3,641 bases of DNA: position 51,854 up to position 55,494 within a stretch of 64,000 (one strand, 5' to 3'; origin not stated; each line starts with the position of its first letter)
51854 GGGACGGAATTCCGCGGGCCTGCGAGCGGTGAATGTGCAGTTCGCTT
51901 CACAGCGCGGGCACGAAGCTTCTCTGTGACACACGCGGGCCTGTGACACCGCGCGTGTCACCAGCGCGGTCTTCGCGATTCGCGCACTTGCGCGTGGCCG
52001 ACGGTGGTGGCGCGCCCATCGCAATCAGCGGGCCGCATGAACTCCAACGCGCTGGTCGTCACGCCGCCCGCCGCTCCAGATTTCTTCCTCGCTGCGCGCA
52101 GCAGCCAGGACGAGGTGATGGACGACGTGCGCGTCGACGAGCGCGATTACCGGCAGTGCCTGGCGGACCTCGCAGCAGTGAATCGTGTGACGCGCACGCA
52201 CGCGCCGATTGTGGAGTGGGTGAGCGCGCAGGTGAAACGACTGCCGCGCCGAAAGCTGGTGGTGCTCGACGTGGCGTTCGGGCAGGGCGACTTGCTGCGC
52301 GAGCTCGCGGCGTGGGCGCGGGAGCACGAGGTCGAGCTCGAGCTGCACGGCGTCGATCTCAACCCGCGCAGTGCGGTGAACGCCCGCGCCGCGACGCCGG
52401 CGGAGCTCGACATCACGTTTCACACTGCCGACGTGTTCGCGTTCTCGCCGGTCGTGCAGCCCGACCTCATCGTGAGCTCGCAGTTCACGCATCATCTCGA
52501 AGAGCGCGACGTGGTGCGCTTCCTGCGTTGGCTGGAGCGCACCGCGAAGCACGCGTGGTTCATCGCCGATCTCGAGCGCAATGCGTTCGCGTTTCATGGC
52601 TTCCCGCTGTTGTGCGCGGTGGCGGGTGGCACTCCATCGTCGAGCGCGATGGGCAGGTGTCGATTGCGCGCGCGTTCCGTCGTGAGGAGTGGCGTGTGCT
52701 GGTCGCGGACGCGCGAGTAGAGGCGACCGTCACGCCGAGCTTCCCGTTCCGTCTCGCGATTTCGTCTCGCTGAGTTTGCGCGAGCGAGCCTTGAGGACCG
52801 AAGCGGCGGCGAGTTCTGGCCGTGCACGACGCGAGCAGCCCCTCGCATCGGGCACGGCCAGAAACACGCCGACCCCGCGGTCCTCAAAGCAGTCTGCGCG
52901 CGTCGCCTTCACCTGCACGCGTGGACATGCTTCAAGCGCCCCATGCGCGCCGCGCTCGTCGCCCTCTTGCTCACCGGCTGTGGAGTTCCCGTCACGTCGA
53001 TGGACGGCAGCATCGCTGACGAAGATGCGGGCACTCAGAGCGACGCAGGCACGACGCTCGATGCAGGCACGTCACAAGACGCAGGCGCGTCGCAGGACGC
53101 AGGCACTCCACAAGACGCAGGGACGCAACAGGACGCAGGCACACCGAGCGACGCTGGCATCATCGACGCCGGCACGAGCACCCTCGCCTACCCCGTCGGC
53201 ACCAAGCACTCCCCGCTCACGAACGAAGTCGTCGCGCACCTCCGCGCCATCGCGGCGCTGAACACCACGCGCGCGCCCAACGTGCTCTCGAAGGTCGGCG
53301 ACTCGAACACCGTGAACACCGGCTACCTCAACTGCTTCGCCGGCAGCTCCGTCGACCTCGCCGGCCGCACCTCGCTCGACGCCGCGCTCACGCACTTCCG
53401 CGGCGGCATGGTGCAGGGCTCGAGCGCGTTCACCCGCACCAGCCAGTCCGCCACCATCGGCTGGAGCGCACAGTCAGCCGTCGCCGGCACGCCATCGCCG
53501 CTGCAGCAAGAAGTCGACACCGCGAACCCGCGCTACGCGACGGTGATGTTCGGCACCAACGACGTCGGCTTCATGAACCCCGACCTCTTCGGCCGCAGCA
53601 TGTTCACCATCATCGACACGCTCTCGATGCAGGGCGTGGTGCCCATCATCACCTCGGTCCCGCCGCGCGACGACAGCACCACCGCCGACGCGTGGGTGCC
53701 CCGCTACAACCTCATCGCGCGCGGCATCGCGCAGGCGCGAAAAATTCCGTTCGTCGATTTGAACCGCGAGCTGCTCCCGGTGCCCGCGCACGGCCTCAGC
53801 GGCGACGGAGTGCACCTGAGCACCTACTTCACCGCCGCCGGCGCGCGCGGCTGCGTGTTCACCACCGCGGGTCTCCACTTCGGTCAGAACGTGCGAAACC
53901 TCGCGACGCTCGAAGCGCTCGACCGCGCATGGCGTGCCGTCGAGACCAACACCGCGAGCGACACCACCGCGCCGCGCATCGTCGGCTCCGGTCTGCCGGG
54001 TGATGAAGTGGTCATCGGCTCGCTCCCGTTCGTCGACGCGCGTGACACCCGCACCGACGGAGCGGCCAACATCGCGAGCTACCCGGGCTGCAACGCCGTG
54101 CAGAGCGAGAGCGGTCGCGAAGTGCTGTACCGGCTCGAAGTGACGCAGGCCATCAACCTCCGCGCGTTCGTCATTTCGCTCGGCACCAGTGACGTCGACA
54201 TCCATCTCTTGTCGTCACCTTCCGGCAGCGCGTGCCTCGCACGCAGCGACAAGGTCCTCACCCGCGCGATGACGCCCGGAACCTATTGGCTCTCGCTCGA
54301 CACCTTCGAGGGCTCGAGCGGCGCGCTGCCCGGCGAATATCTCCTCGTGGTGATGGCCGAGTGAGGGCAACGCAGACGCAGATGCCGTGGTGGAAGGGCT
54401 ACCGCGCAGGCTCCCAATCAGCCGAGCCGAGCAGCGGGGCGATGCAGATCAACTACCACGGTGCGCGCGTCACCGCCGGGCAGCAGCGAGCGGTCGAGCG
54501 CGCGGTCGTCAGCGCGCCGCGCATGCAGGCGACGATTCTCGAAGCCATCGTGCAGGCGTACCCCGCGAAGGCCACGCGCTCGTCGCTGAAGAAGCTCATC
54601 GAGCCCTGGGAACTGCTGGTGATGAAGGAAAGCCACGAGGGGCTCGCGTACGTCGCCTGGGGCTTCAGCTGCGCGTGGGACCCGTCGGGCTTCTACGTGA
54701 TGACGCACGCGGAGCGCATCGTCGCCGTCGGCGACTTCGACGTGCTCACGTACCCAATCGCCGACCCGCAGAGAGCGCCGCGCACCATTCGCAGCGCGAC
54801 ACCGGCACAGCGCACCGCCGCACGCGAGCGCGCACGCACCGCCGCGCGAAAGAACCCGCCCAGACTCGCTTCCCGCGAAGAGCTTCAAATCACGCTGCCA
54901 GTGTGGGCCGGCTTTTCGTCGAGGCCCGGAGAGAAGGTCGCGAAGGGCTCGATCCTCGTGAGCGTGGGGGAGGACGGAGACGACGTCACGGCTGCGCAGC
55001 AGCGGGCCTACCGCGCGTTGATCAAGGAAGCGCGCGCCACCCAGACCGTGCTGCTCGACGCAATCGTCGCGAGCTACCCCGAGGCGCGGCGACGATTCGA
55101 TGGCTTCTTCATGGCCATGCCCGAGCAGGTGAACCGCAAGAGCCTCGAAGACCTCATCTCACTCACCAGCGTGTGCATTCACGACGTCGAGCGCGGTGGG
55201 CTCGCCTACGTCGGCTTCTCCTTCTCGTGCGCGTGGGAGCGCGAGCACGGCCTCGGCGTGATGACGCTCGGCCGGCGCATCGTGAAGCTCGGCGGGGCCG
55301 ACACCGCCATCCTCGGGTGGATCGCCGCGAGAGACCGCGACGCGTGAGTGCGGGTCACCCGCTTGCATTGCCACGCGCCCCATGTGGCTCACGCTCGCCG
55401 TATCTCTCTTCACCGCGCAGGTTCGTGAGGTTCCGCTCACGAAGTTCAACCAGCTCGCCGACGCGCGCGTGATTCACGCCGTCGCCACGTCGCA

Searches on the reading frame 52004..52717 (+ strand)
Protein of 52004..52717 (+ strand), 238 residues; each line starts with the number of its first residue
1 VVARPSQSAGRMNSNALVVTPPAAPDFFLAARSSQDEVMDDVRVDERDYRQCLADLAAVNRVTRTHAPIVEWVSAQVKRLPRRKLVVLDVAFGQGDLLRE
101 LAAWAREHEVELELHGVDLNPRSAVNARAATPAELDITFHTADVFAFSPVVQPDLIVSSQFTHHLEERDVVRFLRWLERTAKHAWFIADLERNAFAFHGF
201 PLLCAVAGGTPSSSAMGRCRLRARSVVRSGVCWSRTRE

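Call 82: search_protein_families(library=pfam, proteins=[window:52004-52717:+], max_evalue=0.001)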
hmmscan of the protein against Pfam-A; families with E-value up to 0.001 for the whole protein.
window:52004-52717:+ (238 aa): 4 families
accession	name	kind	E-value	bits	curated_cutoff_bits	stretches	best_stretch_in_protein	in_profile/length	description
PF13649.12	Methyltransf_25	-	8.1e-10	39.7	27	1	87-182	1-94/97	Methyltransferase domain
PF08242.18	Methyltransf_12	-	2.7e-06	28.4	30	1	88-177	1-88/98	Methyltransferase domain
PF08241.18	Methyltransf_11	-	4e-06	27.8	21.2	1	88-182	1-88/95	Methyltransferase domain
PF13847.12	Methyltransf_31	-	0.00048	20.3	27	1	83-167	3-89/145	Methyltransferase domain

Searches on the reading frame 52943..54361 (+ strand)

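Call 82: search_protein_families(library=pfam, proteins=[window:52943-54361:+], max_evalue=0.001)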
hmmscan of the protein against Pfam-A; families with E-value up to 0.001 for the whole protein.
window:52943-54361:+ (473 aa): 1 family
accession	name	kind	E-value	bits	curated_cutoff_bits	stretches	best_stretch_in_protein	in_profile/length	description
PF13472.12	Lipase_GDSL_2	-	9.1e-13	49.5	32.9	1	182-293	43-172/178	GDSL-like Lipase/Acylhydrolase family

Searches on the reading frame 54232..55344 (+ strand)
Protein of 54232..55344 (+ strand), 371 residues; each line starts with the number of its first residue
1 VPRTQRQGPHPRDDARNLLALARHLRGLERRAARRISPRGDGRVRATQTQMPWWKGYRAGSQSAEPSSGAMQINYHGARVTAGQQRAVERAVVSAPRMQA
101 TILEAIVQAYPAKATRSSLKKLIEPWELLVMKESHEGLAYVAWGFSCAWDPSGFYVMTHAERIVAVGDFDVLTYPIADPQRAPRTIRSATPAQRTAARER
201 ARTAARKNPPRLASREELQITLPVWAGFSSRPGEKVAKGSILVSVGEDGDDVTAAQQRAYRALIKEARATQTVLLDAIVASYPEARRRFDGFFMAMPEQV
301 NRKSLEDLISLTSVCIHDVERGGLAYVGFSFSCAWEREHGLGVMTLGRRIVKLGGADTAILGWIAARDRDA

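Call 82: search_protein_families(library=pfam, proteins=[window:54232-55344:+], max_evalue=0.001)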
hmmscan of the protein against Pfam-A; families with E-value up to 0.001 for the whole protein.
window:54232-55344:+ (371 aa): 1 family
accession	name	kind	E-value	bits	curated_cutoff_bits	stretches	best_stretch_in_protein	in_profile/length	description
PF22481.1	DUF6985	-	4.8e-33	115.2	24.5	2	238-359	23-147/148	Domain of unknown function (DUF6985)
